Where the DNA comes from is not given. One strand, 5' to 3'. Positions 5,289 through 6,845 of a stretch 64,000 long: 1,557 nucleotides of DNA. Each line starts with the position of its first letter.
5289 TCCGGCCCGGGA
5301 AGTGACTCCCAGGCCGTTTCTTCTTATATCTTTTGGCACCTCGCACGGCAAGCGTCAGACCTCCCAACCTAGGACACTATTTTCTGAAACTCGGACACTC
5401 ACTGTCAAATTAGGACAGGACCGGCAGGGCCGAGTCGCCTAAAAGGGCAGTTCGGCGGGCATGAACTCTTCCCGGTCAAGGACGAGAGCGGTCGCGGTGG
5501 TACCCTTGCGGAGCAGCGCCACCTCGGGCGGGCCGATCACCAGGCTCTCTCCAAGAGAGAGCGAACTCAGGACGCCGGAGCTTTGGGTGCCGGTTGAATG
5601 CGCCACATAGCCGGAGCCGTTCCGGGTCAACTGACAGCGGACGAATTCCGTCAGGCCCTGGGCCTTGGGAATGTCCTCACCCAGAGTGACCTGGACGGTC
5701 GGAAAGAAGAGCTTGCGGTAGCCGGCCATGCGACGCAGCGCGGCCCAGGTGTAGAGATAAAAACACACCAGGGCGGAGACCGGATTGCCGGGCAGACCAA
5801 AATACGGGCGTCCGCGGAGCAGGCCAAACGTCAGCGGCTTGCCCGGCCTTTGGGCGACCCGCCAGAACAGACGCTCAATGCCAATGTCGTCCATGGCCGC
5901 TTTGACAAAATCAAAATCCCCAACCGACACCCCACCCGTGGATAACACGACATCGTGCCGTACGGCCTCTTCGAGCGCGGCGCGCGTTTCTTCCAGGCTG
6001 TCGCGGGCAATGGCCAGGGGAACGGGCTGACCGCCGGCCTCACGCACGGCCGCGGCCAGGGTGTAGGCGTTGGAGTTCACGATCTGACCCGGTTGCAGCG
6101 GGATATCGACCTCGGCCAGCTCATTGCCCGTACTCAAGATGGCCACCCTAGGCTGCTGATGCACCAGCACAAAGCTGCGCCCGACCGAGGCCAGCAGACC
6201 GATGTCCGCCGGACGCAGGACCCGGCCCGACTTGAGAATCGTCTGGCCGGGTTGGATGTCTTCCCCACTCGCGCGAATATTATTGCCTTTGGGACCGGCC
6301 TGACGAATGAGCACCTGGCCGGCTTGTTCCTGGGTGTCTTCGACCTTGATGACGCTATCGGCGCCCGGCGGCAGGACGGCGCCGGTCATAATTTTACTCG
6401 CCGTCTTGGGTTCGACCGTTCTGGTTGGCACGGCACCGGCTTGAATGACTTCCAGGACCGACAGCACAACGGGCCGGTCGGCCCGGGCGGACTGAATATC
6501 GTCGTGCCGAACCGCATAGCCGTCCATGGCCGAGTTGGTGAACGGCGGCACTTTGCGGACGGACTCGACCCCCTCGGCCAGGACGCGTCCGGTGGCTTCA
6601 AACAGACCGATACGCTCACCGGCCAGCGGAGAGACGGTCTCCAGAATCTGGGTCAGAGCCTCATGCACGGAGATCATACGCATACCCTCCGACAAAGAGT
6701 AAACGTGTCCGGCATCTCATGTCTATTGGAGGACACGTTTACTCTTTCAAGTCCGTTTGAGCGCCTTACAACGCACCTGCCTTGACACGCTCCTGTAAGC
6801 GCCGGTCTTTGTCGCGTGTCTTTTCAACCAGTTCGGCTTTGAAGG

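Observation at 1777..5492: ~3.6 kb lower-GC islet bounded by 66-bp direct repeats that duplicate the 3' end of moeA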

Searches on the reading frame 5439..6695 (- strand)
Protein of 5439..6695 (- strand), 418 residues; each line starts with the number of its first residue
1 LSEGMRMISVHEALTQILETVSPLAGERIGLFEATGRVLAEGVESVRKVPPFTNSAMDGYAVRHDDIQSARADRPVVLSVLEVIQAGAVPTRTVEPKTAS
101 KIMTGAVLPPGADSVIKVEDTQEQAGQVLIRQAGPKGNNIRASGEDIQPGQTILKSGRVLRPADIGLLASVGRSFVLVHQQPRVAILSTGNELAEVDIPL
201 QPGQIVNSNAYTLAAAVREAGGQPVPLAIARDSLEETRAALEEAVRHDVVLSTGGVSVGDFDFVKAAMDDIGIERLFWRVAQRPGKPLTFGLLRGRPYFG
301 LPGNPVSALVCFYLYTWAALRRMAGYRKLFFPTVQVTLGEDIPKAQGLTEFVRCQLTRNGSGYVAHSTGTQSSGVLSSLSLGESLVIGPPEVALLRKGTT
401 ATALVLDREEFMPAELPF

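Call 9: search_protein_families(library=pfam, proteins=[window:5439-6695:-], max_evalue=0.01)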
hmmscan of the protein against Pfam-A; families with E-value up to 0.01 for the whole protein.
window:5439-6695:- (418 aa): 3 families
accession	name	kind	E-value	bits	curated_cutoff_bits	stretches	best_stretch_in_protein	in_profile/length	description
PF03453.22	MoeA_N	-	4.5e-48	163.4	30.8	1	8-172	1-160/160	MoeA N-terminal region (domain I and II)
PF00994.29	MoCF_biosynth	-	2.3e-31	108.9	26.6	1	185-317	1-139/144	Probable molybdopterin binding domain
PF03454.20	MoeA_C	-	7.8e-13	48.9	22.1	1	336-405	2-71/72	MoeA C-terminal region (domain IV)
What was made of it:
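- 5439..6677 (-): moeA (molybdopterin molybdotransferase, 412 aa). This core gene forms the left border of the hotspot. Pfam MoeA_N, MoCF_biosynth and MoeA_C (call 9).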

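Call 16: find_related_loci(query=window:5439-6695:-, collection=genome_contigs, flank=10000)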
Query window:5439-6695:- (418 aa) in genome_contigs; peptide patterns used: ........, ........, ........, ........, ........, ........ (x = any residue, [..] = any of these).
117 stretches matched a pattern; 52 encode a relative of the query (tblastn E <= 1e-3); 50 distinct loci.
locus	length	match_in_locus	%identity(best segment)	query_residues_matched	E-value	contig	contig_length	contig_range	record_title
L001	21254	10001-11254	95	1-418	0e+0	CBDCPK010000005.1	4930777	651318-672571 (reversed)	MAG: uncultured Candidatus Binatia bacterium isolate e85f1b99-d511-4c74-aca6-82eb56c94599 genome assembly, contig: chrom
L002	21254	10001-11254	96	1-418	0e+0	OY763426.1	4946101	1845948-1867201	MAG: Candidatus Binatia bacterium isolate bff738c7-9683-4f94-b287-c2cb1e0b670a genome assembly, chromosome: 1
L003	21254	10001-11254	95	1-418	0e+0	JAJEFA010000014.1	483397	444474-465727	MAG: Candidatus Binatia bacterium isolate p16x34bins.64 k141_399137, whole genome shotgun sequence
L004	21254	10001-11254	95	1-418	0e+0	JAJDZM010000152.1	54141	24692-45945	MAG: Candidatus Binatia bacterium isolate jk18x40bins.50 k141_1042935, whole genome shotgun sequence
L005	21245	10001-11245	95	4-418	0e+0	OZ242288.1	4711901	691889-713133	MAG: uncultured Candidatus Binatia bacterium isolate 92a940bf-e797-4da1-8ec4-eab1d584ba41 genome assembly, chromosome: 1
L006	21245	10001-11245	95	4-418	0e+0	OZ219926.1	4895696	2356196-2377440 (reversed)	MAG: Thermodesulfobacteriota bacterium isolate 21442c6b-cc68-4f82-8039-a5361455a999 genome assembly, chromosome: 3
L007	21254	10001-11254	94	1-418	0e+0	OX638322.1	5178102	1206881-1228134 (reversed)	MAG: Candidatus Binatia bacterium isolate fc306077-a6e0-4751-8727-9b45b52cfb09 genome assembly, chromosome: 1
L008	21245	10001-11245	94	4-418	0e+0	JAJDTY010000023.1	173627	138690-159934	MAG: Candidatus Binatia bacterium isolate jk18x1bzbins.55 k141_739742, whole genome shotgun sequence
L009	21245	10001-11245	94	4-418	0e+0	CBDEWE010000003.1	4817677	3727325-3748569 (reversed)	MAG: uncultured Candidatus Binatia bacterium isolate a8241130-b51f-4fa7-9d5c-c617c4ae5504 genome assembly, contig: conti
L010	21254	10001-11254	91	1-418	0e+0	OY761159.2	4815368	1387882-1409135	MAG: Candidatus Binatia bacterium isolate a3054953-5fa8-48fb-90a5-e173aac96f7a genome assembly, chromosome: 1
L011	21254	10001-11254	91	1-418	0e+0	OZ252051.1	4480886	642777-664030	MAG: uncultured Candidatus Binatia bacterium isolate b4184f84-54dd-4777-b1f7-7d436cdf621f genome assembly, chromosome: 1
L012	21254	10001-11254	91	1-418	0e+0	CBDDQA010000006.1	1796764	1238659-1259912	MAG: uncultured Candidatus Binatia bacterium isolate 6ae7d3f7-6f3a-412e-99ff-c928d72fc6b4 genome assembly, contig: conti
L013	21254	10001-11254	90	1-418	0e+0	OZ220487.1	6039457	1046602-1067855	MAG: uncultured Candidatus Binatia bacterium isolate d2d8104a-f810-4fb4-bb0c-dc82b69497ba genome assembly, chromosome: 1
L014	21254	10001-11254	91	1-418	0e+0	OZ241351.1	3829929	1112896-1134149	MAG: uncultured Candidatus Binatia bacterium isolate 5f0d318e-1668-4b86-9731-a3c73843edec genome assembly, chromosome: 1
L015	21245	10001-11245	93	4-418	0e+0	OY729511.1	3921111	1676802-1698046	MAG: Candidatus Binatia bacterium isolate 9e32f69c-91e7-4ea3-9a30-d9bf58b5a9ec genome assembly, chromosome: 1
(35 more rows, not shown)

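Call 17: find_encoding_contigs(protein=window:5439-6677:-, flank=10000, max_places=10)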
Protein window:5439-6677:- (412 aa): 1 contig read that carries it; 1 place shown.
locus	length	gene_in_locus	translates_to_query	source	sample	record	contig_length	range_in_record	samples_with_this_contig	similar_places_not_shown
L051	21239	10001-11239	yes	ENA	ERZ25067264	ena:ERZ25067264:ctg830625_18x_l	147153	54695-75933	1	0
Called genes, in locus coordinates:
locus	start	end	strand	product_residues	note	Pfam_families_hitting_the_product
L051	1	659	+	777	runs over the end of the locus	PF24807:WD40_CDC20-Fz, PF00528:BPD_transp_1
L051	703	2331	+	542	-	PF00528:BPD_transp_1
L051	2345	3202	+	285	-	PF00005:ABC_tran, PF02463:SMC_N (faint), PF13304:AAA_21 (faint)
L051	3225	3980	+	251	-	PF01895:PhoU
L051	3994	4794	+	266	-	PF00072:Response_reg, PF00486:Trans_reg_C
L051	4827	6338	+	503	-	PF00989:PAS, PF08448:PAS_4 (weak), PF12860:PAS_7 (weak), PF13188:PAS_8, PF00512:HisKA, PF02518:HATPase_c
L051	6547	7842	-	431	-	PF01743:PolyA_pol, PF12627:PolyA_pol_RNAbd, PF01966:HD, PF13735:tRNA_NucTran2_2 (weak)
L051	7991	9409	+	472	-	PF01225:Mur_ligase, PF08245:Mur_ligase_M, PF02875:Mur_ligase_C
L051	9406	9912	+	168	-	PF00731:AIRC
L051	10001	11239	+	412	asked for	PF03453:MoeA_N, PF00994:MoCF_biosynth, PF03454:MoeA_C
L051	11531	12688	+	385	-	-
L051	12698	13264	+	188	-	-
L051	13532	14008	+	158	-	-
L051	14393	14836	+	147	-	-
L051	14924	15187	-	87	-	PF06769:YoeB_toxin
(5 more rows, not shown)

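Call 69: search_protein_families(library=pfam, proteins=[L014:11288-11767:+, L014:11821-12585:+, L014:12708-13214:+, L012:12330-12707:-, L012:11941-12567:-, L012:12710-13363:+], max_evalue=0.01)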
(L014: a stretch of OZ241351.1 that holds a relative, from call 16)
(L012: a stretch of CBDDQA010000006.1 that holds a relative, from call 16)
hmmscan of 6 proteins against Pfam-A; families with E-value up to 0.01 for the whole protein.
L014:11288-11767:+ (159 aa): 0 families

L014:11821-12585:+ (254 aa): 0 families

L014:12708-13214:+ (168 aa): 0 families

L012:12330-12707:- (125 aa): 2 families
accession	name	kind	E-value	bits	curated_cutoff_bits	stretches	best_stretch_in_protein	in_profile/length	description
PF13384.12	HTH_23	-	2.6e-05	24.4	24.6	1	33-76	8-46/50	Homeodomain-like domain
PF13551.12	HTH_29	-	0.00053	20.5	28.1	1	33-94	2-55/64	Winged helix-turn helix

L012:11941-12567:- (208 aa): 0 families

L012:12710-13363:+ (217 aa): 0 families
